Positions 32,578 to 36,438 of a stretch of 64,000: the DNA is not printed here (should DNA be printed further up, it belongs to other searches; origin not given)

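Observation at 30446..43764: Co-directional block of four sensor-PP2C phosphatases flanking a T9SS SprB-repeat adhesin: candidate surface-adhesin signalling module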

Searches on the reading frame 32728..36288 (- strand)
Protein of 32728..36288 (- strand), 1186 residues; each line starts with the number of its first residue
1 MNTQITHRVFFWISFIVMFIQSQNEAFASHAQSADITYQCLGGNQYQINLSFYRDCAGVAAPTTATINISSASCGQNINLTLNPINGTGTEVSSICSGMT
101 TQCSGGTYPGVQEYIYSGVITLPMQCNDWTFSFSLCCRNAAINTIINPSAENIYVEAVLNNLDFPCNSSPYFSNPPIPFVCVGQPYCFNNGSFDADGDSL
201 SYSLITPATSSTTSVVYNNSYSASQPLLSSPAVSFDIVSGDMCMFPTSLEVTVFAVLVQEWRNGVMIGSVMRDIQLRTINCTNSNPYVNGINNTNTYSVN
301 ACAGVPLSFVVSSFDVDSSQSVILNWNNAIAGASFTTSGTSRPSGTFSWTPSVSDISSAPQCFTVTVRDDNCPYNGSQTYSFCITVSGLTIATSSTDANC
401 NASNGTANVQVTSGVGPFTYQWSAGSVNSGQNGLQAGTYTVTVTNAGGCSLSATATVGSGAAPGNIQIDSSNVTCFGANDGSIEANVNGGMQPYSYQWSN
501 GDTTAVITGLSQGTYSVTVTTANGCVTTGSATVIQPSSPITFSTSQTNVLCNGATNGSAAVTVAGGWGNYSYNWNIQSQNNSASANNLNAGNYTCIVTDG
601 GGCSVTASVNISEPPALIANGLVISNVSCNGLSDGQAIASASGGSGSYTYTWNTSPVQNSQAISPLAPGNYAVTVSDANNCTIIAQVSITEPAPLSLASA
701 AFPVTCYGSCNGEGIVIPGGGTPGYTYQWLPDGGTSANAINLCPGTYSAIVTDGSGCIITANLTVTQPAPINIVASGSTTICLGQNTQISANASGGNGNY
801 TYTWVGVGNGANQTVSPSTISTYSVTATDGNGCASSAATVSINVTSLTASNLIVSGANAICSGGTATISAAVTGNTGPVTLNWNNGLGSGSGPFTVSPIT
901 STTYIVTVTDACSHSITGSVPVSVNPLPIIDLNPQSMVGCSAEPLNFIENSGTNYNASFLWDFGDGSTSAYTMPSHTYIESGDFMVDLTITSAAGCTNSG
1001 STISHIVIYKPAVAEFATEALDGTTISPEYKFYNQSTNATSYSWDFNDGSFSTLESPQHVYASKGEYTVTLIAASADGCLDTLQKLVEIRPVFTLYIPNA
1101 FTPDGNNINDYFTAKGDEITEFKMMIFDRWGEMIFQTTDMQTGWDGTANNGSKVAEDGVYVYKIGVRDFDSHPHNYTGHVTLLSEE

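Call 3: search_protein_families(library=pfam, proteins=[window:32728-36288:-], max_evalue=0.01)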
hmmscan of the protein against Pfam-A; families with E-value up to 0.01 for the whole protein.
window:32728-36288:- (1186 aa): 5 families
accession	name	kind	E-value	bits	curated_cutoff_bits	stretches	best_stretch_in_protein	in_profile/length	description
PF13573.12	SprB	-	1.8e-47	159.1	28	6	469-503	3-37/37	SprB repeat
PF18911.6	PKD_4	-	1.3e-25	89.7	27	2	1014-1082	8-77/85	PKD domain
PF13585.12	CHU_C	-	3.2e-16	59.6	27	1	1097-1181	3-85/86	CHU_C Type IX secretion signal domain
PF00801.26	PKD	-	3.7e-16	59.3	23.5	2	1036-1078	26-70/80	PKD domain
PF06832.18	BiPBP_C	-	0.0026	18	26.8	0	630-679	29-82/90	Penicillin-Binding Protein C-terminus Family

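Call 4: search_protein_families(library=ncbifam, proteins=[window:32728-36288:-], max_evalue=0.01)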
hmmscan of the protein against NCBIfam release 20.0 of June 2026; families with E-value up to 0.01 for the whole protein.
window:32728-36288:- (1186 aa): 3 families
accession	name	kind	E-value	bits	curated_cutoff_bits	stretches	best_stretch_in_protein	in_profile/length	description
TIGR04131.1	Bac_Flav_CTERM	domain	1.6e-13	50.6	35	1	1097-1182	3-83/85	T9SS type B sorting domain-containing protein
TIGR04183.1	Por_Secre_tail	domain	1.9e-06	27.8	23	0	548-602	10-63/72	T9SS type A sorting domain-containing protein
NF045619.1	adhes_GNV_Cterm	subfamily_domain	0.00021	20.6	180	0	344-549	161-350/458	BapA/Bap/LapF family large adhesin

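Call 12: find_encoding_contigs(protein=window:32728-36288:-, flank=10000, max_places=6)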
Protein window:32728-36288:- (1186 aa): no gene with exactly this product is on record in the collection.

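Call 19: find_homologous_proteins(query=window:32728-36288:-, max_evalue=1e-10)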
Query window:32728-36288:- (1186 aa): 2781 proteins with E <= 1e-10 among 8000 candidates; the best 120 are listed.
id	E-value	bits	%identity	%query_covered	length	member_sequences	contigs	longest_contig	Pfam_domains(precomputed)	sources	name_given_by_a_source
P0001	0.0e+0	2594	100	99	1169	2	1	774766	PF00801.27,PF13573.13,PF13585.13,PF18911.7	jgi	jgi:gliding motility-associated-like protein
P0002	0.0e+0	2036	76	100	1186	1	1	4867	PF00801.27,PF13573.13,PF13585.13,PF25942.1,PF18962.8,PF18911.7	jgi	jgi:gliding motility-associated-like protein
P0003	0.0e+0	1841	70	100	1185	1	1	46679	PF00801.27,PF13573.13,PF13585.13,PF18911.7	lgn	-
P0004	0.0e+0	1837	68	100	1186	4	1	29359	PF00801.27,PF13573.13,PF13585.13,PF18911.7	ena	-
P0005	0.0e+0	1834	68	100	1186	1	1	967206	PF00801.27,PF13573.13,PF13585.13,PF18962.8,PF18911.7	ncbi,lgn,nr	ncbi:MAG: hypothetical protein JWO09_3499 [Bacteroidetes bacterium]|nr:hypothetical protein [Bactero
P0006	0.0e+0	1833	68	100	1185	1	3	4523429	PF00801.27,PF13573.13,PF13585.13,PF18911.7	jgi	jgi:gliding motility-associated-like protein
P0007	0.0e+0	1819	67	100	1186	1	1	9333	PF00801.27,PF13573.13,PF13585.13,PF18911.7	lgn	-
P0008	0.0e+0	1815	67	100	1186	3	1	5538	PF16820.12,PF00801.27,PF13573.13,PF13585.13,PF25942.1,PF18962.8,PF18911.7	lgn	-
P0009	0.0e+0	1776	66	100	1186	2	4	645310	PF00801.27,PF13573.13,PF13585.13,PF18911.7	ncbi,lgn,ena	ncbi:MAG TPA: PKD domain-containing protein [Bacteroidia bacterium]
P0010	0.0e+0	1771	68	99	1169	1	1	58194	PF00801.27,PF13573.13,PF13585.13,PF18962.8,PF18911.7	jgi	jgi:gliding motility-associated-like protein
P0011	0.0e+0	1768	67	99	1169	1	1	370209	PF00801.27,PF13573.13,PF13585.13,PF18911.7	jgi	jgi:gliding motility-associated-like protein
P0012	0.0e+0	1752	66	99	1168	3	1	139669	PF00801.27,PF13573.13,PF13585.13,PF18911.7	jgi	jgi:gliding motility-associated-like protein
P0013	0.0e+0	1738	66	100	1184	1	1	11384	PF00801.27,PF13573.13,PF13585.13,PF18911.7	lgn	-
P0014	0.0e+0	1733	65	100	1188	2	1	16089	PF00801.27,PF13573.13,PF13585.13,PF18911.7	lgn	-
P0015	0.0e+0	1726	65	100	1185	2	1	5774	PF00801.27,PF13573.13,PF13585.13,PF18911.7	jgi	jgi:gliding motility-associated-like protein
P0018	0.0e+0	1689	65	100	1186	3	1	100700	PF00801.27,PF13573.13,PF13585.13,PF06832.19,PF18911.7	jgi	-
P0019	0.0e+0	1680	64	100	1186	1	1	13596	PF00801.27,PF13573.13,PF13585.13,PF25942.1,PF18911.7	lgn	-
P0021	0.0e+0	1675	62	100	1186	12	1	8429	PF00801.27,PF13573.13,PF13585.13,PF18911.7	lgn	-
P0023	0.0e+0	1673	62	100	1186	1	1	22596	PF00801.27,PF13573.13,PF13585.13,PF23585.2,PF06832.19,PF18911.7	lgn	-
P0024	0.0e+0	1672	63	100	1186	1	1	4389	PF00801.27,PF13573.13,PF13585.13,PF06832.19,PF18911.7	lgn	-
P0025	0.0e+0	1669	63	100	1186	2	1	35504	PF00801.27,PF13573.13,PF13585.13,PF18911.7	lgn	-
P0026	0.0e+0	1669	63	100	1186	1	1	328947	PF00801.27,PF13573.13,PF13585.13,PF25942.1,PF23585.2,PF18911.7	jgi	jgi:gliding motility-associated-like protein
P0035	0.0e+0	1642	62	100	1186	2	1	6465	PF00801.27,PF13573.13,PF13585.13,PF18911.7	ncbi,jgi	jgi:gliding motility-associated-like protein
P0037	0.0e+0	1637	63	100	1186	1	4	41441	PF00801.27,PF13573.13,PF13585.13,PF18911.7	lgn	-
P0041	0.0e+0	1631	62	100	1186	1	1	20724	PF00801.27,PF13573.13,PF13585.13,PF18911.7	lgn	-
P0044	0.0e+0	1619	61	100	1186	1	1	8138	PF00801.27,PF13573.13,PF13585.13,PF18911.7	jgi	jgi:gliding motility-associated-like protein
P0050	0.0e+0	1599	61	100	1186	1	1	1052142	PF00801.27,PF13573.13,PF13585.13,PF18911.7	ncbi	ncbi:MAG: PKD domain-containing protein [Bacteroidia bacterium]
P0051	0.0e+0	1590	61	100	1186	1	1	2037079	PF00801.27,PF13573.13,PF13585.13,PF18911.7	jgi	jgi:gliding motility-associated-like protein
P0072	0.0e+0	1441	47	75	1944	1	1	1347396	PF00801.27,PF13573.13,PF13585.13,PF23585.2,PF06832.19,PF18911.7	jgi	jgi:gliding motility-associated-like protein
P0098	0.0e+0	1351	52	76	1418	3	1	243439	PF00801.27,PF13573.13,PF13585.13,PF06832.19,PF18911.7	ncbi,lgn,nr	ncbi:MAG: gliding motility-associated C-terminal domain-containing protein [Bacteroidetes bacterium]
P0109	0.0e+0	1320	53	99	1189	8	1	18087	PF00801.27,PF13573.13,PF13585.13,PF18962.8,PF18911.7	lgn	-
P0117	0.0e+0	1296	53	100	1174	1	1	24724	PF00801.27,PF13573.13,PF13585.13,PF17963.8,PF06832.19,PF18911.7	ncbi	-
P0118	0.0e+0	1288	52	100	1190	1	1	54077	PF00801.27,PF13573.13,PF13585.13,PF18962.8,PF18911.7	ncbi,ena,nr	ncbi:MAG: hypothetical protein FD123_3413 [Bacteroidetes bacterium]|nr:MAG: hypothetical protein FD1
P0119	0.0e+0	1285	44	90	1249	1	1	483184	PF00801.27,PF13573.13,PF13585.13,PF18911.7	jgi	-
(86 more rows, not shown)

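Call 20: find_encoding_contigs(protein=P0001, flank=10000, max_places=2)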
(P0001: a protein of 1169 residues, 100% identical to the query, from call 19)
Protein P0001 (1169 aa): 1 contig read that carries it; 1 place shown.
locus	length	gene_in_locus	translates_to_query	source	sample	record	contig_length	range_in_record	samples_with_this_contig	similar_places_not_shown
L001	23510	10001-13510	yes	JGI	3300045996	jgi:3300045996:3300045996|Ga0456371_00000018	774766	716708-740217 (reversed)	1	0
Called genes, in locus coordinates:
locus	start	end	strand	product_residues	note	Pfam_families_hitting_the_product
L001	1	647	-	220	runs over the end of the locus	-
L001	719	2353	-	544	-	PF00005:ABC_tran, PF02463:SMC_N (faint), PF13304:AAA_21 (faint), PF12848:ABC_tran_Xtn, PF00005:ABC_tran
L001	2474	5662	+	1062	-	PF07494:Reg_prop (faint), PF07495:Y_Y_Y, PF07228:SpoIIE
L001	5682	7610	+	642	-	PF24885:TPR_NPHP3 (faint), PF13176:TPR_7 (faint), PF13424:TPR_12 (weak), PF17874:TPR_MalT (faint), PF00515:TPR_1 (faint), PF07719:TPR_2 (faint), PF13424:TPR_12, PF07228:SpoIIE, +2 more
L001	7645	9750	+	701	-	PF00515:TPR_1 (faint), PF07719:TPR_2 (faint), PF13181:TPR_8 (faint), PF13374:TPR_10 (faint), PF13424:TPR_12, PF13424:TPR_12, PF13424:TPR_12, PF07228:SpoIIE, +3 more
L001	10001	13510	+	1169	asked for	PF13573:SprB, PF00801:PKD, PF18911:PKD_4, PF00801:PKD, PF18911:PKD_4, PF13585:CHU_C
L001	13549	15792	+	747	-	PF17874:TPR_MalT (faint), PF13374:TPR_10 (faint), PF07719:TPR_2 (faint), PF00515:TPR_1 (weak), PF13424:TPR_12, PF14938:SNAP (weak), PF13424:TPR_12, PF07228:SpoIIE, +6 more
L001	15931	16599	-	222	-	-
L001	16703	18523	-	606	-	PF00115:COX1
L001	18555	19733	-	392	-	PF02790:COX2_TM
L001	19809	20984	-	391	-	-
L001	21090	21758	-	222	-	PF00034:Cytochrom_C (weak), PF13442:Cytochrome_CBB3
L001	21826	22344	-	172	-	PF11821:ActD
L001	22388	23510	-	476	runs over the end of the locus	PF03916:NrfD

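Call 21: find_encoding_contigs(protein=P0005, flank=10000, max_places=2)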
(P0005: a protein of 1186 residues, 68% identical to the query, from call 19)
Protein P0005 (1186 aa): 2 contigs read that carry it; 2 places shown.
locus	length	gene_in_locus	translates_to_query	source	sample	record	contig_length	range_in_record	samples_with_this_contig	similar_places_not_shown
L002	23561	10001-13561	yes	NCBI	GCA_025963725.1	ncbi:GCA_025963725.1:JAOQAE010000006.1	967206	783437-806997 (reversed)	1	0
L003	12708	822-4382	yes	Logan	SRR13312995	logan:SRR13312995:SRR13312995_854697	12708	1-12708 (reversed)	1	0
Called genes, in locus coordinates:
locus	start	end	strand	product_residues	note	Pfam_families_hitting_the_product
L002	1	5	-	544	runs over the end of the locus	PF00005:ABC_tran, PF02463:SMC_N (faint), PF13304:AAA_21 (faint), PF12848:ABC_tran_Xtn, PF00005:ABC_tran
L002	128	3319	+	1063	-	PF07494:Reg_prop (weak), PF07495:Y_Y_Y, PF07228:SpoIIE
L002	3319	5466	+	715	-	PF07719:TPR_2 (faint), PF13181:TPR_8 (faint), PF13424:TPR_12 (weak), PF13424:TPR_12, PF17874:TPR_MalT, PF00515:TPR_1 (weak), PF13424:TPR_12, PF07228:SpoIIE, +3 more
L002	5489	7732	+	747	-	PF13176:TPR_7 (faint), PF13432:TPR_16 (faint), PF14938:SNAP (faint), PF07719:TPR_2 (faint), PF13424:TPR_12, PF00515:TPR_1 (weak), PF13424:TPR_12, PF07228:SpoIIE, +5 more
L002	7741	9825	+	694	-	PF13374:TPR_10 (faint), PF14938:SNAP (faint), PF07719:TPR_2 (faint), PF13176:TPR_7 (faint), PF13424:TPR_12, PF00515:TPR_1 (weak), PF13424:TPR_12, PF07228:SpoIIE, +3 more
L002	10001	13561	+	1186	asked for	PF18962:Por_Secre_tail (faint), PF13573:SprB, PF00801:PKD (weak), PF18911:PKD_4, PF00801:PKD (weak), PF18911:PKD_4, PF13585:CHU_C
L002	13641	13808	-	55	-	-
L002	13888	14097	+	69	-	-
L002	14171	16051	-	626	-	PF18962:Por_Secre_tail (weak)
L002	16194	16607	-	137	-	PF05036:SPOR (weak)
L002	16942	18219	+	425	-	PF14537:Cytochrom_c3_2 (faint), PF22113:Mtrc-MtrF_II-IV_dom (faint), PF00034:Cytochrom_C, PF13442:Cytochrome_CBB3, PF14522:Cytochrome_C7 (weak), PF02085:Cytochrom_CIII (weak)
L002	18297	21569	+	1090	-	PF12797:Fer4_2 (weak), PF12837:Fer4_6 (faint), PF12838:Fer4_7, PF13183:Fer4_8 (faint), PF13237:Fer4_10 (faint), PF13247:Fer4_11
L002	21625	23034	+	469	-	PF03916:NrfD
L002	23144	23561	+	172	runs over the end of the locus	PF11821:ActD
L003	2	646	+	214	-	?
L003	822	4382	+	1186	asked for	PF18962:Por_Secre_tail (faint), PF13573:SprB, PF00801:PKD (weak), PF18911:PKD_4, PF00801:PKD (weak), PF18911:PKD_4, PF13585:CHU_C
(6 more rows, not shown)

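Call 22: find_encoding_contigs(protein=P0006, flank=10000, max_places=2)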
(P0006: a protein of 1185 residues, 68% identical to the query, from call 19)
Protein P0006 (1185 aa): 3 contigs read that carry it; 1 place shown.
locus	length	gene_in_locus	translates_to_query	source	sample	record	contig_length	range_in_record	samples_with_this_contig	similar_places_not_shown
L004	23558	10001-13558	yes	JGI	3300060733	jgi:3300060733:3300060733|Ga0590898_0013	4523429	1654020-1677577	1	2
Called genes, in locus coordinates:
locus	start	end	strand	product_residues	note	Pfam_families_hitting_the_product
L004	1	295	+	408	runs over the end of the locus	PF00270:DEAD, PF04851:ResIII, PF00271:Helicase_C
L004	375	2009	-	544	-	PF00005:ABC_tran, PF02463:SMC_N (faint), PF13304:AAA_21 (faint), PF12848:ABC_tran_Xtn, PF00005:ABC_tran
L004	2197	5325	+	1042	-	PF07494:Reg_prop (weak), PF07495:Y_Y_Y, PF07228:SpoIIE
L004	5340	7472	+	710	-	PF07719:TPR_2 (faint), PF13181:TPR_8 (faint), PF14938:SNAP (faint), PF13424:TPR_12 (weak), PF13424:TPR_12, PF00515:TPR_1 (weak), PF13424:TPR_12, PF07228:SpoIIE, +6 more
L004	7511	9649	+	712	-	PF13424:TPR_12 (weak), PF13424:TPR_12, PF13424:TPR_12, PF00515:TPR_1 (weak), PF13181:TPR_8 (weak), PF13374:TPR_10 (weak), PF13424:TPR_12, PF07228:SpoIIE, +6 more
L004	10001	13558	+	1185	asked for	PF13573:SprB, PF18911:PKD_4, PF00801:PKD (weak), PF18911:PKD_4, PF13585:CHU_C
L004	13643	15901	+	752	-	PF21033:RMD1-3 (faint), PF00515:TPR_1 (weak), PF13424:TPR_12, PF14938:SNAP (weak), PF13424:TPR_12, PF17874:TPR_MalT (weak), PF13424:TPR_12, PF07228:SpoIIE, +9 more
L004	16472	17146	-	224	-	-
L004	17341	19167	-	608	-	PF00115:COX1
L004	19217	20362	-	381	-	PF02790:COX2_TM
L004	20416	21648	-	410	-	-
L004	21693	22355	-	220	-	PF00034:Cytochrom_C (weak), PF13442:Cytochrome_CBB3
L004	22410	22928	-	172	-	PF11821:ActD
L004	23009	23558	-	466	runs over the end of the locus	PF03916:NrfD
